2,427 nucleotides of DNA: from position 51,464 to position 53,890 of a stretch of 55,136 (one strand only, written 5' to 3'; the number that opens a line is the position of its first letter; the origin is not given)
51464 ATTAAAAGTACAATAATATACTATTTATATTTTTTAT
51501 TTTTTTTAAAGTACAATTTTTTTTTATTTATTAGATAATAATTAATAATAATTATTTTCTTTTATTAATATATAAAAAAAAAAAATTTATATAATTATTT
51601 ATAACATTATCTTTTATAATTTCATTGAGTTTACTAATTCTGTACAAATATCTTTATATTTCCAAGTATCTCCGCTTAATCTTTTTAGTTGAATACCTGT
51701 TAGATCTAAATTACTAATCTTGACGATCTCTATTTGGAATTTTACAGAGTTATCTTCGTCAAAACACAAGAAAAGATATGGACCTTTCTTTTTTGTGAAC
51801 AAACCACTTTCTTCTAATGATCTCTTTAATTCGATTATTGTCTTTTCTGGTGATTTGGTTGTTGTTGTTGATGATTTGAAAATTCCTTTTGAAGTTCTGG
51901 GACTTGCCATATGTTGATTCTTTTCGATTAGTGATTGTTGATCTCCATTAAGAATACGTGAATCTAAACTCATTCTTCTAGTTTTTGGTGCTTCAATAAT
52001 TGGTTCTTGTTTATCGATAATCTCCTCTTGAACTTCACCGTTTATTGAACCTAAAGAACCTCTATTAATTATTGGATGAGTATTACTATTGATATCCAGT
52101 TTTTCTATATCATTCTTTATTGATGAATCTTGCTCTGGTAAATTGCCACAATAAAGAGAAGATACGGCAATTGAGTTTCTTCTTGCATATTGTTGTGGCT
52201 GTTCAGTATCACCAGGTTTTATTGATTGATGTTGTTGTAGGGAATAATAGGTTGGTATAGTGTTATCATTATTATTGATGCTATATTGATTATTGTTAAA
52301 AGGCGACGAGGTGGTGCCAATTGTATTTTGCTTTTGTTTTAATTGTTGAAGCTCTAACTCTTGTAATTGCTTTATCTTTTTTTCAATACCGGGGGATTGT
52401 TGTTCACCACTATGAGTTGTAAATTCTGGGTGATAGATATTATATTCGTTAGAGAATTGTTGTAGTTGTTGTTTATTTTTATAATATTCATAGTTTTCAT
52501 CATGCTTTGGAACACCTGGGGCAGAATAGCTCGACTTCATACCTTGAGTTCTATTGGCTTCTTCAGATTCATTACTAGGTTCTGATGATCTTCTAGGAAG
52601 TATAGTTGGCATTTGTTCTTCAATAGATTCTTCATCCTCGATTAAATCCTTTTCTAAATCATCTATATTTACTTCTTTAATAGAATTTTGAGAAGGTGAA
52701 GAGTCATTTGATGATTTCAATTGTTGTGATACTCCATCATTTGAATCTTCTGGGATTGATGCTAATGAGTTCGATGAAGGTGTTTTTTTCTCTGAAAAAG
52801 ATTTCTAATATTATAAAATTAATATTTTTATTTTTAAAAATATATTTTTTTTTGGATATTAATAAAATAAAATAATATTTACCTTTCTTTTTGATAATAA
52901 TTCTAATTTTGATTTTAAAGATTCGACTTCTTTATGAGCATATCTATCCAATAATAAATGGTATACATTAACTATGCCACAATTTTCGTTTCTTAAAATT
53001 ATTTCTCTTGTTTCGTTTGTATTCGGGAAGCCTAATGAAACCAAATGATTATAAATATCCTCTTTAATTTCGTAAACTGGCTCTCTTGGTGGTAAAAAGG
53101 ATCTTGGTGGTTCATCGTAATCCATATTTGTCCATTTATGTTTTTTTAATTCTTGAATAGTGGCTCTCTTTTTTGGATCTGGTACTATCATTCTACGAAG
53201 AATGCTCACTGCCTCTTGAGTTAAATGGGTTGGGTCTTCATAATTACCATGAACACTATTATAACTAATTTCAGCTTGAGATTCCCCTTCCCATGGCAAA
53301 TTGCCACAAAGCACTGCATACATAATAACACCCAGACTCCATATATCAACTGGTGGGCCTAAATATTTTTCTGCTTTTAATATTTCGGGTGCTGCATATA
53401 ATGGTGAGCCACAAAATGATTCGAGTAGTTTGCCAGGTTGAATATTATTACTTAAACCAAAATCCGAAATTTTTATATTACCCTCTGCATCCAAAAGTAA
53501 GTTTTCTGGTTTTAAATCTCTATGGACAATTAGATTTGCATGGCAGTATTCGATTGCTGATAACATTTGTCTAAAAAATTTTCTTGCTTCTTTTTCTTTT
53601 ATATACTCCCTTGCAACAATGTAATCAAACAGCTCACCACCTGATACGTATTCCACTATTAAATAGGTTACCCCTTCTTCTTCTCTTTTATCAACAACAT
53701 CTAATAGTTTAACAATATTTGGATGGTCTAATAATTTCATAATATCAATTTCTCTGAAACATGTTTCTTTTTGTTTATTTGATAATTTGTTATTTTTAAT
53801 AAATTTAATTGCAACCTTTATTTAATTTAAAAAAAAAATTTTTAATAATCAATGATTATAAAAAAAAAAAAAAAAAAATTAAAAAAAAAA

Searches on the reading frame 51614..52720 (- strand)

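Call 14: search_protein_families(library=pfam, proteins=[window:51614-52720:-], max_evalue=0.001)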
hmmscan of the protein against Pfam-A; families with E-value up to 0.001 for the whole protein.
window:51614-52720:- (368 aa): 1 family
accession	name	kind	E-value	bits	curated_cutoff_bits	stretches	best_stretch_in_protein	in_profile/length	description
PF02149.25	KA1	-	8.4e-19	67.4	23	1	325-368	2-45/45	Kinase associated domain 1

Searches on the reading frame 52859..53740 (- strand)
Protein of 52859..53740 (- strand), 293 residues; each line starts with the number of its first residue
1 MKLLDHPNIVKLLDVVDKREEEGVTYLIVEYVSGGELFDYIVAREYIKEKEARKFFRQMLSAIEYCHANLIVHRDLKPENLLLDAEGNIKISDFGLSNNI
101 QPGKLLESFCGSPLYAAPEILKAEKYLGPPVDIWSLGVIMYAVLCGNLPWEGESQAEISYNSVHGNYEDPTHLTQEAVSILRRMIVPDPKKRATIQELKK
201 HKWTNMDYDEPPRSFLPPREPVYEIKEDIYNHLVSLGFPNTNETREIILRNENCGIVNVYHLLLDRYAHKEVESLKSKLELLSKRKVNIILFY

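Call 14: search_protein_families(library=pfam, proteins=[window:52859-53740:-], max_evalue=0.001)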
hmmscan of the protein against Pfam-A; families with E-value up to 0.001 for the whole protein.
window:52859-53740:- (293 aa): 4 families
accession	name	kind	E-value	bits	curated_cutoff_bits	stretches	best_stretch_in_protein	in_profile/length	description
PF00069.31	Pkinase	-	1.6e-63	215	31.7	1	1-203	52-262/263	Protein kinase domain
PF07714.23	PK_Tyr_Ser-Thr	-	8.8e-32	110.9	23.1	1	1-200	55-256/258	Protein tyrosine and serine/threonine kinase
PF14531.12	Kinase-like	-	5.9e-06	26.2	25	1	58-160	153-262/289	Kinase-like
PF03109.22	ABC1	-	9.3e-06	25.4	22.9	1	25-102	143-219/244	ABC1 atypical kinase-like domain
